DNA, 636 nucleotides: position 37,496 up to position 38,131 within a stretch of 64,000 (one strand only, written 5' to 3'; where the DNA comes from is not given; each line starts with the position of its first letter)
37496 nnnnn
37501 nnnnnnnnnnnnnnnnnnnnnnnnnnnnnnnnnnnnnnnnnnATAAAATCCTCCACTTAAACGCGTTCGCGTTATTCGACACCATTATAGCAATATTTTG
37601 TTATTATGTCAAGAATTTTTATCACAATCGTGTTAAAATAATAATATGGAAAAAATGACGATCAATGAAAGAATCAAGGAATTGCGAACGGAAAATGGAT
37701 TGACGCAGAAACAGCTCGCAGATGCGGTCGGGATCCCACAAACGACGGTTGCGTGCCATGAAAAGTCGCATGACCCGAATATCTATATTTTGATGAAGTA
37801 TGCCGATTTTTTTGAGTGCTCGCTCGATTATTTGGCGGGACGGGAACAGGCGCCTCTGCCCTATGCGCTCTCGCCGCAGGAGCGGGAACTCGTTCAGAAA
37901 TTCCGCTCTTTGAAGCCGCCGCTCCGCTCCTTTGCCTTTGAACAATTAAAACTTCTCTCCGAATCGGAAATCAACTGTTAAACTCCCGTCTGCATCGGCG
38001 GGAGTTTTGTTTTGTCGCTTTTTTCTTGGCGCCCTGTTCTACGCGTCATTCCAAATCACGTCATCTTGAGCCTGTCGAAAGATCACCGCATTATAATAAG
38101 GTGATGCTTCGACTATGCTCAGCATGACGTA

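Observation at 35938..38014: AT-rich 2-kb island next to the SRP RNA gene: two zinc-ribbon membrane proteins plus a divergent, apparently leaderless XRE regulator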

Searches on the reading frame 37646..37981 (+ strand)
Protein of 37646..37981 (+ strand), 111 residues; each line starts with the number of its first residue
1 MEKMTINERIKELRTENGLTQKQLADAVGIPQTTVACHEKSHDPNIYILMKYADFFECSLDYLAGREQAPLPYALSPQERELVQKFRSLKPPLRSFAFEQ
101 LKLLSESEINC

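Call 4: search_protein_families(library=pfam, proteins=[window:37646-37981:+], max_evalue=1)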
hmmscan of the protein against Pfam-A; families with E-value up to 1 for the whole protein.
window:37646-37981:+ (111 aa): 15 families
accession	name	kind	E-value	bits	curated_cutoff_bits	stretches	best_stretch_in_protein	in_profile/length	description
PF01381.28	HTH_3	-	2.2e-11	44.1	23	1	10-63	1-55/55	Helix-turn-helix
PF12844.13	HTH_19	-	1.7e-06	28.2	30.2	1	7-64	1-59/64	Helix-turn-helix domain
PF13443.12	HTH_26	-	2.8e-05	24.7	22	1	9-61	1-55/63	Cro/C1-type HTH DNA-binding domain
PF13412.12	HTH_24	-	0.00032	20.7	21.9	1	11-35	10-34/48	Winged helix-turn-helix DNA-binding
PF13560.12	HTH_31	-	0.00035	21.3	27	1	9-35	5-31/64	Helix-turn-helix domain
PF04545.22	Sigma70_r4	-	0.0018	18.2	24.1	1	12-36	14-38/50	Sigma-70, region 4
PF17762.8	HTH_ParB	-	0.014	15.9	22.6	1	9-36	11-38/102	ParB HTH domain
PF13744.12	HTH_37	-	0.034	14.4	27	1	4-36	17-49/80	Helix-turn-helix domain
PF20432.4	Xre-like-HTH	-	0.043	14.5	25.8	1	18-35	23-40/63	Antitoxin Xre-like helix-turn-helix domain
PF13384.12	HTH_23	-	0.044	14.1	24.6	1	15-36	14-35/50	Homeodomain-like domain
PF00196.25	GerE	-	0.059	13.5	23.5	1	16-40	15-39/57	Bacterial regulatory proteins, luxR family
PF08281.18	Sigma70_r4_2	-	0.069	13.3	25.7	1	13-35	21-43/54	Sigma-70, region 4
PF02744.22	GalP_UDP_tr_C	-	0.19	11.9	29.2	1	48-72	81-105/165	Galactose-1-phosphate uridyl transferase, C-terminal domain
PF00392.27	GntR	-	0.22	11.7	27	0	10-35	13-41/64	Bacterial regulatory proteins, gntR family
PF09339.16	HTH_IclR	-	0.23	11.7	22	1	15-35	15-35/52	IclR helix-turn-helix domain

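Call 5: search_protein_families(library=padloc, proteins=[window:37646-37981:+], max_evalue=1)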
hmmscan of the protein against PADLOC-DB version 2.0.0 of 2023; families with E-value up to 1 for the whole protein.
window:37646-37981:+ (111 aa): 18 families
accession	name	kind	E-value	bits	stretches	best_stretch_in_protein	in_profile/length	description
PDLC04142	capH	-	4.4e-10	38.6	1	2-106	3-100/103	capH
PDLC02926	HTH_VI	-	4e-09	34.6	1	6-63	2-60/92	-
PDLC03947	RmrA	-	2.4e-06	24.6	1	3-67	9-74/383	-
PDLC03951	RmrA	-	6.3e-06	23.4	1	8-65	11-69/400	-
PDLC03949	RmrA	-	1.4e-05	22.2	1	6-71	3-69/363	-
PDLC03954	RmrA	-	2.9e-05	21.2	1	7-69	12-75/380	-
PDLC03952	RmrA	-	3.7e-05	20.7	1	3-67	20-85/395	-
PDLC03945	RmrA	-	4.5e-05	20.8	1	5-67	2-65/394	-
PDLC03944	RmrA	-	0.0009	16.4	1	7-67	8-69/384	-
PDLC03946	RmrA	-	0.0012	15.6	1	7-69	4-67/357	-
PDLC03953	RmrA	-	0.0022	15.3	1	4-40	4-40/373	-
PDLC04760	PDC-M64C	-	0.0031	15.9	1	3-28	24-49/93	-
PDLC03667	Control_protein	-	0.0033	15.7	1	9-66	5-67/101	control protein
PDLC03664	Control_protein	-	0.0045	15.4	1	7-41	15-49/74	control protein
PDLC04775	PDC-M69A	-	0.0086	14.6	1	6-68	8-71/113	-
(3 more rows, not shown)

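Call 6: search_protein_families(library=phrogs, proteins=[window:37646-37981:+], max_evalue=1)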
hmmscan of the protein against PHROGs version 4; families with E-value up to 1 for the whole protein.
window:37646-37981:+ (111 aa): 43 families (the best 25 are shown)
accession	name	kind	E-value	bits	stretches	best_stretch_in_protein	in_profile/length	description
phrog_8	-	transcription regulation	4.9e-18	66.7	1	1-69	72-141/346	transcriptional regulator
phrog_4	-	transcription regulation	6.3e-13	49.5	1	2-71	129-199/400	transcriptional repressor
phrog_3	-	transcription regulation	1.3e-11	45.9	1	1-69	84-151/430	transcriptional repressor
phrog_1373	-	transcription regulation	1.2e-09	39.4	1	3-67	61-126/166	transcriptional regulator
phrog_2967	-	transcription regulation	1.3e-09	38.9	1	2-95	7-96/225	transcriptional regulator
phrog_5823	-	transcription regulation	4.4e-09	37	1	3-70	4-73/404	transcriptional regulator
phrog_2328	-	transcription regulation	1e-06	29.6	1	4-68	14-79/128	transcriptional repressor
phrog_7950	-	transcription regulation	1.6e-06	29.1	1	1-43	3-45/68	transcriptional repressor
phrog_7241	-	transcription regulation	2.3e-06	28.7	1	9-64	65-121/122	transcriptional regulator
phrog_6831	-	transcription regulation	8.3e-06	26.7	1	1-37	1-37/68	transcriptional regulator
phrog_2439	-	transcription regulation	1.1e-05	25.5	1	2-69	4-71/367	transcriptional regulator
phrog_147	-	transcription regulation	2.5e-05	25.6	1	3-53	2-54/100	transcriptional regulator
phrog_296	-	integration and excision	2.5e-05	24.2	1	1-36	223-258/626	DNA transposition protein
phrog_2339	-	DNA, RNA and nucleotide metabolism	3.4e-05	24.8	1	3-44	23-64/98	HTH DNA binding protein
phrog_29047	-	unknown function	0.00014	22.8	1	13-62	99-149/159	-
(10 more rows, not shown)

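Call 7: search_protein_families(library=ncbifam, proteins=[window:37646-37981:+], max_evalue=1)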
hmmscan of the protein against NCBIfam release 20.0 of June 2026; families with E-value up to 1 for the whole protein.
window:37646-37981:+ (111 aa): 21 families
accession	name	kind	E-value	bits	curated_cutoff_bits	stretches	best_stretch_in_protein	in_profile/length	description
NF041951.1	phage_RstR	subfamily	3.3e-14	53.1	80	1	4-72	1-70/108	RstR family transcriptional repressor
NF007257.0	PRK09706.1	subfamily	2.2e-08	34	101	1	1-90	1-100/135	transcriptional repressor DicA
TIGR03070.1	couple_hipB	subfamily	6.2e-06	26.1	71.65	1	8-40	5-37/58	type II toxin-antitoxin system Y4mF family antitoxin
NF007271.0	PRK09726.1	equivalog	6.9e-06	26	79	1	7-70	14-78/88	type II toxin-antitoxin system antitoxin HipB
NF006015.0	PRK08154.1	subfamily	6.2e-05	22.3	204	1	6-69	31-95/314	anaerobic benzoate catabolism transcriptional regulator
NF052239.1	antitox_spr1629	equivalog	7.9e-05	21.9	335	1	5-67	2-65/377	spr1629 family repressor/antitoxin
NF007408.0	PRK09943.1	equivalog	0.00093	18.8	211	1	3-63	5-66/185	HTH-type transcriptional regulator PuuR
TIGR03830.1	CxxCG_CxxCG_HTH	subfamily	0.0011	18.7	61.8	1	4-42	64-102/127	type II TA system antitoxin MqsA family protein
NF003162.0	PRK04140.1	equivalog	0.004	16.2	263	1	8-60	129-182/317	transcriptional regulator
NF047948.1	male_kill_WMK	equivalog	0.007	15.8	300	1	5-40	162-197/300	WO male-killing family protein Wmk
NF047542.1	telomere_Tap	equivalog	0.0093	14.7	600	1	11-57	23-70/695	telomere-associated protein Tap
NF003057.0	PRK03975.1-5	subfamily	0.0095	15.6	168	1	15-49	17-51/134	putative transcriptional regulator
TIGR00270.2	TIGR00270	equivalog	0.015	15.1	110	1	7-40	77-110/159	multiprotein bridging factor aMBF1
TIGR02937.1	sigma70-ECF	superfamily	0.033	13.8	42.9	1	10-37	125-152/165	sigma-70 family RNA polymerase sigma factor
NF038139.1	Reg_Aceta_RamB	equivalog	0.041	12.5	700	1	7-66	4-64/465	acetate metabolism transcriptional regulator RamB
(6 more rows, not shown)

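Call 56: find_related_loci(query=A4, collection=genome_contigs, flank=7000)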
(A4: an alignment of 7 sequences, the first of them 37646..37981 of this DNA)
Query A4 (111 aa) in genome_contigs; peptide patterns used: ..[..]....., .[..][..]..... (x = any residue, [..] = any of these).
321 stretches matched a pattern; 105 encode a relative of the query (tblastn E <= 1e-3); the best 80 are kept; 80 distinct loci.
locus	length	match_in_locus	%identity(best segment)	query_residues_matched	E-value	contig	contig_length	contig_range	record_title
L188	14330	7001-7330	92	1-110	5e-67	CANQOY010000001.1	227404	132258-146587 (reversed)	MAG: uncultured Clostridia bacterium isolate Lapin-032__bin2 genome assembly, contig: Lapin-032__NODE_33_length_227404_c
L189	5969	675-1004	86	1-110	3e-64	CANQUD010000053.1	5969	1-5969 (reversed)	MAG: uncultured Clostridia bacterium isolate Lapin-008__bin80 genome assembly, contig: Lapin-008__NODE_12224_length_5969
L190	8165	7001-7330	79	1-110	2e-57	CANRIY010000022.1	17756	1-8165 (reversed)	MAG: uncultured Clostridia bacterium isolate Lapin-024__bin61 genome assembly, contig: Lapin-024__NODE_4073_length_17756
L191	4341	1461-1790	76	1-110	3e-55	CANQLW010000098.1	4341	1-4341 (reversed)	MAG: uncultured Clostridia bacterium isolate Lapin-014__bin44 genome assembly, contig: Lapin-014__NODE_18635_length_4341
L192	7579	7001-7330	74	1-110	5e-54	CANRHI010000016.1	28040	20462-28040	MAG: uncultured Clostridia bacterium isolate Lapin-033__bin51 genome assembly, contig: Lapin-033__NODE_1321_length_28040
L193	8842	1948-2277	75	1-110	7e-54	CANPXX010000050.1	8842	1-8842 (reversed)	MAG: uncultured Clostridia bacterium isolate Lapin-005__bin42 genome assembly, contig: Lapin-005__NODE_11057_length_8842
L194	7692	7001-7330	74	1-110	6e-53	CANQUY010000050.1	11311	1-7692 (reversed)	MAG: uncultured Clostridia bacterium isolate Lapin-032__bin118 genome assembly, contig: Lapin-032__NODE_7999_length_1131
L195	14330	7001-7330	73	1-110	1e-52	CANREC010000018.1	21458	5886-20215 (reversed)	MAG: uncultured Clostridia bacterium isolate Lapin-025__bin53 genome assembly, contig: Lapin-025__NODE_1877_length_21458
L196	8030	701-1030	72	1-110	4e-52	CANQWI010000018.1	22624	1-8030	MAG: uncultured Clostridia bacterium isolate Lapin-014__bin16 genome assembly, contig: Lapin-014__NODE_1831_length_22624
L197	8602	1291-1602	70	1-104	3e-48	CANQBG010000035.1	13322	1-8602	MAG: uncultured Clostridia bacterium isolate Lapin-002__bin92 genome assembly, contig: Lapin-002__NODE_6038_length_13322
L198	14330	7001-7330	67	1-110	8e-48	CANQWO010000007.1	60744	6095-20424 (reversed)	MAG: uncultured Clostridia bacterium isolate Lapin-012__bin88 genome assembly, contig: Lapin-012__NODE_948_length_60744_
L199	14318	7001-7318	67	1-106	4e-46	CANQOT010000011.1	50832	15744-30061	MAG: uncultured Clostridia bacterium isolate Lapin-012__bin72 genome assembly, contig: Lapin-012__NODE_1215_length_50832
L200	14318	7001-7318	66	1-106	1e-45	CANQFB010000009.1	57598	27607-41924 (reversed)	MAG: uncultured Clostridia bacterium isolate Lapin-008__bin21 genome assembly, contig: Lapin-008__NODE_670_length_57598_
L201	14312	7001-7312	70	1-104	6e-46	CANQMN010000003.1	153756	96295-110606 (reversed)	MAG: uncultured Clostridia bacterium isolate Lapin-012__bin63 genome assembly, contig: Lapin-012__NODE_134_length_153756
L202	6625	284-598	68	1-105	2e-45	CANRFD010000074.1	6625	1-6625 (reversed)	MAG: uncultured Clostridia bacterium isolate Lapin-023__bin67 genome assembly, contig: Lapin-023__NODE_14359_length_6625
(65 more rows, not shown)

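Call 69: search_solved_structures(query=A4, max_evalue=0.001, show_alignments=2)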
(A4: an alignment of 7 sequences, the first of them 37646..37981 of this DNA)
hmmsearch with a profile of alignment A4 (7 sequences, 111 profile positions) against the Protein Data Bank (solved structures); distinct sequences matched with E-value up to 0.001: 14.
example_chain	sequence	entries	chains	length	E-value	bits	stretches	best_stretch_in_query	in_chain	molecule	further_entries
7t8i_A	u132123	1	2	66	5.6e-08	36.2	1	3-66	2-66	Phage element (ICEBs1)transcriptional regulator (Xre family)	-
3mlf_A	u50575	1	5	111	1.2e-05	28.6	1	9-73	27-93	transcriptional regulator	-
9k3w_A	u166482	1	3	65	1.4e-05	28.5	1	8-57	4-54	Transcriptional regulator, PbsX family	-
3op9_A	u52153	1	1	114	2.5e-05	27.6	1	7-70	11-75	Pli0006 protein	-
1adr_A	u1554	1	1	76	0.00012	25.4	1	2-64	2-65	P22 C2 REPRESSOR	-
2r1j_L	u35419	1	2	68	0.00015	25.2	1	2-63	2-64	Repressor protein C2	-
3jxb_C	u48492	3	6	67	0.00029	24.2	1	6-63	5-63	Repressor protein C2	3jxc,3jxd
8tac_A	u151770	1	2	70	0.00033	24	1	5-42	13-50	DBP48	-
4yg4_A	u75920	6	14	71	0.00038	23.8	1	8-54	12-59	Antitoxin HipB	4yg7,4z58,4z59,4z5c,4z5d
4yg1_A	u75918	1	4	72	0.00043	23.7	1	7-52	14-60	Antitoxin HipB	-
2wiu_B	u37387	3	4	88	0.00044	23.6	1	8-60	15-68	HTH-TYPE TRANSCRIPTIONAL REGULATOR HIPB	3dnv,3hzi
4z5h_A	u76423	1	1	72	0.00044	23.6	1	8-54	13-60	Antitoxin HipB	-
5k98_B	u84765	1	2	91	0.00048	23.5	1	8-60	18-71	Antitoxin HipB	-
9sf2_A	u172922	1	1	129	0.00053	23.4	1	9-68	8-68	Transcriptional regulator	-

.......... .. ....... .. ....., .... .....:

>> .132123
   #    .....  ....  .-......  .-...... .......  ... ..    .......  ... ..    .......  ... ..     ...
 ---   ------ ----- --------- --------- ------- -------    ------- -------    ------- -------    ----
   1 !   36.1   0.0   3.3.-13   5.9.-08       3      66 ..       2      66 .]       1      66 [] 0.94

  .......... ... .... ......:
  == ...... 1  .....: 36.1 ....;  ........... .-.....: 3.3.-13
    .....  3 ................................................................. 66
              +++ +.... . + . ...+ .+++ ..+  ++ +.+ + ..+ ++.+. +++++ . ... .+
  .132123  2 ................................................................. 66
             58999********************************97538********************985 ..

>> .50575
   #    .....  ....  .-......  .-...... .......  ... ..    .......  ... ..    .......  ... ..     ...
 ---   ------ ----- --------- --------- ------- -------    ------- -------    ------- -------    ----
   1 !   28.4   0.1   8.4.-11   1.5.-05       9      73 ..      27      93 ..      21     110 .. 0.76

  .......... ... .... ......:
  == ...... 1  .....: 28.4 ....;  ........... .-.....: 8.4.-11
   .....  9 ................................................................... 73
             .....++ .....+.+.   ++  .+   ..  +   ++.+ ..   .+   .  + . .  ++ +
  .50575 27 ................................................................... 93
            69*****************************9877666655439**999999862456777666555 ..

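Call 75: search_protein_families(library=pfam, proteins=[L190:5761-6894:-], max_evalue=0.1)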
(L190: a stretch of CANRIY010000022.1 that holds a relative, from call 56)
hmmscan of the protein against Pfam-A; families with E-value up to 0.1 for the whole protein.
L190:5761-6894:- (377 aa): 6 families
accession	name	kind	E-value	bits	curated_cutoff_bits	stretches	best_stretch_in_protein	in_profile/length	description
PF13248.11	Zn_ribbon_3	-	8.8e-06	25.4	27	1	63-85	3-26/26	zinc-ribbon domain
PF12773.13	DZR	-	0.00011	22.7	27.3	1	6-82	1-45/45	Double zinc ribbon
PF13240.11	Zn_Ribbon_1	-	0.0002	21.4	25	1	6-25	2-21/23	zinc-ribbon domain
PF18912.6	DZR_2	-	0.0046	17.2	27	0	6-29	10-33/56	Double zinc ribbon domain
PF07191.17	Zn_ribbon_6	-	0.031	14.7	25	0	62-85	16-39/67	Double zinc ribbon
PF13913.12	zf-C2HC_2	-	0.093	12.9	27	1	3-12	2-11/25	zinc-finger of a C2HC-type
